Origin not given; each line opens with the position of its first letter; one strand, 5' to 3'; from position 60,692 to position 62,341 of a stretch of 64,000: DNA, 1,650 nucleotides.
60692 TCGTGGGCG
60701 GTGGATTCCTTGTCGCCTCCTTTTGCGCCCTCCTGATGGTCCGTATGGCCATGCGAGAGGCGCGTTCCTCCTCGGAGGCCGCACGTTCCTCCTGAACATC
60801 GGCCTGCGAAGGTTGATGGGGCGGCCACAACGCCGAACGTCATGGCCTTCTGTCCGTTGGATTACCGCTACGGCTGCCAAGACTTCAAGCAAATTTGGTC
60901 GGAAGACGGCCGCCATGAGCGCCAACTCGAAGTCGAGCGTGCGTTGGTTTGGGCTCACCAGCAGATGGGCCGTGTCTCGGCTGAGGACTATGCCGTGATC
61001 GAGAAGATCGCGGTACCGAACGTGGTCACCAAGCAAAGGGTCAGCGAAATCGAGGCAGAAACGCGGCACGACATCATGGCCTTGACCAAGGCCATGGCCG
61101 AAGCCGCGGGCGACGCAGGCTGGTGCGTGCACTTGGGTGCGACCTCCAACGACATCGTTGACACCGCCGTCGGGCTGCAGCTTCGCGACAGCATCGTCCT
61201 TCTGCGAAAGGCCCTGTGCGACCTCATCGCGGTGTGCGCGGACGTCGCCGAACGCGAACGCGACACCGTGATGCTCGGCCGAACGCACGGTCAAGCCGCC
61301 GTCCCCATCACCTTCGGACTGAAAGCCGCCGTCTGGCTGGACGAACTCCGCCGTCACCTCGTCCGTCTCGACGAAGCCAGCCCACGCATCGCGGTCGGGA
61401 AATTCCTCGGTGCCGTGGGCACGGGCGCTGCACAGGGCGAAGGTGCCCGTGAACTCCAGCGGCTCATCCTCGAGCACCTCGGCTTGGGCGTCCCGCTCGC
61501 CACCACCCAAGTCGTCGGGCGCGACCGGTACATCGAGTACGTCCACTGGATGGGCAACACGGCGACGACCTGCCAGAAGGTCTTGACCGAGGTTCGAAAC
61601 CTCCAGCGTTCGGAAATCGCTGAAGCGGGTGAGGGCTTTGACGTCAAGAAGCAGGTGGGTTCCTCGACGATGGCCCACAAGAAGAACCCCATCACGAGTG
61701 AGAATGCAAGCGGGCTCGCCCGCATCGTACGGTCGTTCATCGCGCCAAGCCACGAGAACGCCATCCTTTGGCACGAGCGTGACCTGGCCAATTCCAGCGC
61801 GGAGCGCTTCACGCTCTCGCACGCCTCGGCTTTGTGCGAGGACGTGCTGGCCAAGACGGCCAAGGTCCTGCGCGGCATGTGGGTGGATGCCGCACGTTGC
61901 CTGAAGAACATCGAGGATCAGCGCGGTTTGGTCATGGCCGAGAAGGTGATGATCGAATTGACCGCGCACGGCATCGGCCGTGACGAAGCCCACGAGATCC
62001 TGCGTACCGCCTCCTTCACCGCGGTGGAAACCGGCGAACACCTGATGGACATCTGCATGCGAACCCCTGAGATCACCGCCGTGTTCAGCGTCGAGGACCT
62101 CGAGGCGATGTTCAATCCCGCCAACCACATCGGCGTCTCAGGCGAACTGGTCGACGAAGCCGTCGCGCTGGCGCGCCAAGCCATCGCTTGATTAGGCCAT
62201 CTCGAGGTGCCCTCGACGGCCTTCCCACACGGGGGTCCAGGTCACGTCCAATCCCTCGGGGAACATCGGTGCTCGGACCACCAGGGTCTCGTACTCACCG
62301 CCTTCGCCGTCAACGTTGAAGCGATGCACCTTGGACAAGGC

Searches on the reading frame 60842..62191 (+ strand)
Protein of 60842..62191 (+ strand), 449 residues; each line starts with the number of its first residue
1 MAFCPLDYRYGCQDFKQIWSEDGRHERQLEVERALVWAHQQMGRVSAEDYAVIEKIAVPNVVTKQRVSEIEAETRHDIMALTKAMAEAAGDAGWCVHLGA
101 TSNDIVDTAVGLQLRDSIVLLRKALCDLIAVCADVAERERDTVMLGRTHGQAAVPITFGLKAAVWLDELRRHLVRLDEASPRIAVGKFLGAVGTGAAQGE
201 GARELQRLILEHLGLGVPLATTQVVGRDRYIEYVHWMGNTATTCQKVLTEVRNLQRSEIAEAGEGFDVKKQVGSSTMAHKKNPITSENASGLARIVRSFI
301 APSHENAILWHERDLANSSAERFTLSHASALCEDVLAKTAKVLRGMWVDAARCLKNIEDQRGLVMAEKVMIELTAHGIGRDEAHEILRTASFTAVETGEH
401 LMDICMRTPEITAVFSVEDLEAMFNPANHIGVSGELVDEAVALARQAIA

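Call 54: search_protein_families(library=pfam, proteins=[window:60842-62191:+], max_evalue=0.00001)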
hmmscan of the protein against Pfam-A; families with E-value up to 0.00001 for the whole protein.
window:60842-62191:+ (449 aa): 2 families
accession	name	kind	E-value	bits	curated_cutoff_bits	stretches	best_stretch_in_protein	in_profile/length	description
PF00206.25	Lyase_1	-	5e-48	164.5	27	1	18-295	13-309/312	Lyase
PF10397.14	ADSL_C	-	6e-19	68.6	32.7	1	362-439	1-78/79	Adenylosuccinate lyase C-terminus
